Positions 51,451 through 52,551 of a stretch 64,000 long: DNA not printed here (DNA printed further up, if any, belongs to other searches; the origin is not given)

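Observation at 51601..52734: Two-gene operon: small Zn-ribbon protein plus short RimK-type ATP-grasp ligase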

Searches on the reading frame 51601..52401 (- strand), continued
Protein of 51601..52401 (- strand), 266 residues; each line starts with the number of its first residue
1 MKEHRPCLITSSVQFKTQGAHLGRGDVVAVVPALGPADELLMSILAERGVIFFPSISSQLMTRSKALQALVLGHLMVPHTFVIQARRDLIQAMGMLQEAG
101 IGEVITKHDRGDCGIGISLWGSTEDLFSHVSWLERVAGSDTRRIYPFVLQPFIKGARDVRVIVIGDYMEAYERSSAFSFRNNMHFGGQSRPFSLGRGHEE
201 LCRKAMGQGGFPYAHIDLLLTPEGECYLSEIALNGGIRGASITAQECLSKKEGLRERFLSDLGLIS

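Call 59: search_solved_structures(query=A4, max_evalue=0.001, show_alignments=3)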
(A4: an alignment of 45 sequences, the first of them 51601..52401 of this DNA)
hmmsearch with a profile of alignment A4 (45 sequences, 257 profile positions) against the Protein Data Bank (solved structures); distinct sequences matched with E-value up to 0.001: 5.
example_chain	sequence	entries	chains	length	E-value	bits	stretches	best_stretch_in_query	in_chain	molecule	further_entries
5zct_A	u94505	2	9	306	1.4e-07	34.1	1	66-230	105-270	Ribosomal protein S6--L-glutamate ligase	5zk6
4iwx_A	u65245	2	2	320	1.6e-07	33.9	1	65-230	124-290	Ribosomal protein S6 modification protein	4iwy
7qys_A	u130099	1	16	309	2.3e-07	33.4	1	58-235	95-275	Probable alpha-L-glutamate ligase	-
7qyr_A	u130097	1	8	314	1.5e-06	30.7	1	59-230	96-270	Probable alpha-L-glutamate ligase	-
3vpb_A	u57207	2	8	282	6.3e-05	25.4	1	138-232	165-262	Putative acetylornithine deacetylase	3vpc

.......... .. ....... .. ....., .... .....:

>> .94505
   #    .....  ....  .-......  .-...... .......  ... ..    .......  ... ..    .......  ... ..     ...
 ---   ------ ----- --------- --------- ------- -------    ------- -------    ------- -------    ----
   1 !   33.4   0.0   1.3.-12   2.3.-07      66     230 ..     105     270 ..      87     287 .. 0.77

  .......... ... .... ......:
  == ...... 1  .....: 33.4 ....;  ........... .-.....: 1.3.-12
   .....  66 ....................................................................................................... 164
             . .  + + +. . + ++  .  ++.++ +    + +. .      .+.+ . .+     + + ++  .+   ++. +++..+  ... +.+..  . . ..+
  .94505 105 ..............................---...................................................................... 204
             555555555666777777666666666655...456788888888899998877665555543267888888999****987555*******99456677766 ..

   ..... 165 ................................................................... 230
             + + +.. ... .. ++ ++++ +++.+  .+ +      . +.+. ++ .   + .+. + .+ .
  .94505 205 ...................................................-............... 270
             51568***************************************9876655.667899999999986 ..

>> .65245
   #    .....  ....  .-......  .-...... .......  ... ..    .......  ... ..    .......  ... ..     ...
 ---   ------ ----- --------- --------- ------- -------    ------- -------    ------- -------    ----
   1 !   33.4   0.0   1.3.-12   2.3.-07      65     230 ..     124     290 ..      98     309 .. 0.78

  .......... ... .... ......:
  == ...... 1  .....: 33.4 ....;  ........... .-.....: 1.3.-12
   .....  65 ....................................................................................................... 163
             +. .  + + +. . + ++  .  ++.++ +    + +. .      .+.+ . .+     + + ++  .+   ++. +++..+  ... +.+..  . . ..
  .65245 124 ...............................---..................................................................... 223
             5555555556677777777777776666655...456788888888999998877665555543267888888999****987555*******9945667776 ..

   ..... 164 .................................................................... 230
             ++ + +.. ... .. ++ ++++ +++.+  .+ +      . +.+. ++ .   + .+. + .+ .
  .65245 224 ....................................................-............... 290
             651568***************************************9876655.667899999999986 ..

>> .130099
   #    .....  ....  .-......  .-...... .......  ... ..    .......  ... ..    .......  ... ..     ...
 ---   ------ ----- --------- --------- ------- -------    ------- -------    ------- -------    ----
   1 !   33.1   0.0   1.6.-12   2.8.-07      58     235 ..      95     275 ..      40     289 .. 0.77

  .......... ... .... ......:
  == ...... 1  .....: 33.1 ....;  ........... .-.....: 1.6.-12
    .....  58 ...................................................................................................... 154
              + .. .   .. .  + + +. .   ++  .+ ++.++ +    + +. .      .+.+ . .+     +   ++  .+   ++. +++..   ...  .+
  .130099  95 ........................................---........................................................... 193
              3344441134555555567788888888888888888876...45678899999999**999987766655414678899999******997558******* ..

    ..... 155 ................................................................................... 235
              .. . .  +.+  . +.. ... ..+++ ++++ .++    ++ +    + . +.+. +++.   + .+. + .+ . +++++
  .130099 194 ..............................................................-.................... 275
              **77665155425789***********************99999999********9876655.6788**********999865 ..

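Call 65: find_encoding_contigs(protein=P0125, flank=8000, max_places=3)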
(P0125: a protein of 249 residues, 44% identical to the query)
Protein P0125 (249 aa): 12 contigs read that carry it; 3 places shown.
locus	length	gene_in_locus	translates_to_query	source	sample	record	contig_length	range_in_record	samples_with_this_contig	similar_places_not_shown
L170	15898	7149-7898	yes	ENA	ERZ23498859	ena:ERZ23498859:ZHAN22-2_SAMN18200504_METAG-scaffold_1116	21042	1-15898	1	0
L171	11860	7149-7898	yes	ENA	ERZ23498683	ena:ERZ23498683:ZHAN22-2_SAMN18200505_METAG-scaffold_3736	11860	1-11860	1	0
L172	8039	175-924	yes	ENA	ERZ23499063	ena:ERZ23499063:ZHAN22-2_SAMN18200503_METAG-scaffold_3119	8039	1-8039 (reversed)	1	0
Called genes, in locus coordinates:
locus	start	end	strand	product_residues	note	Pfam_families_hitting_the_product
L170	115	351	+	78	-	PF00378:ECH_1 (weak)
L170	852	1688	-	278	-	PF00561:Abhydrolase_1, PF12146:Hydrolase_4, PF20408:Abhydrolase_11 (faint), PF12697:Abhydrolase_6 (weak)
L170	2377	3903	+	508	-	PF01590:GAF, PF13185:GAF_2, PF13492:GAF_3 (weak), PF01966:HD (weak), PF13487:HD_5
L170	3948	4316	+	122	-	PF09350:DJC28_CD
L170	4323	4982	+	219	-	PF00730:HhH-GPD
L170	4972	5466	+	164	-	-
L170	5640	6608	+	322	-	PF01820:Dala_Dala_lig_N, PF02655:ATP-grasp_3, PF02786:CPSase_L_D2 (weak), PF07478:Dala_Dala_lig_C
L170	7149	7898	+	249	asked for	PF08443:RimK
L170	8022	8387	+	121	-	-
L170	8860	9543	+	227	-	PF02085:Cytochrom_CIII (weak), PF14522:Cytochrome_C7 (weak)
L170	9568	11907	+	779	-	PF04879:Molybdop_Fe4S4, PF00384:Molybdopterin, PF01568:Molydop_binding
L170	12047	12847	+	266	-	PF00037:Fer4 (faint), PF12797:Fer4_2 (weak), PF12837:Fer4_6 (faint), PF13237:Fer4_10 (faint), PF13187:Fer4_9 (faint), PF13247:Fer4_11 (weak), PF25160:LdpA_Fe-S-bd (weak), PF12838:Fer4_7 (weak)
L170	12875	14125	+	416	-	PF03916:NrfD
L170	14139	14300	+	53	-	-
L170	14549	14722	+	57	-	-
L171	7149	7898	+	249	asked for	PF08443:RimK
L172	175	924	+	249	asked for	PF08443:RimK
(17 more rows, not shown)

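Call 69: search_protein_families(library=phrogs, proteins=[window:51601-52401:-], max_evalue=0.01)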
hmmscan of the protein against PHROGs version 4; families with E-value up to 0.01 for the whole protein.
window:51601-52401:- (266 aa): 0 families

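Call 70: search_protein_families(library=padloc, proteins=[window:51601-52401:-], max_evalue=0.01)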
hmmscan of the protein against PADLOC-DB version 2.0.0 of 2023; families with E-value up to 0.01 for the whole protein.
window:51601-52401:- (266 aa): 0 families
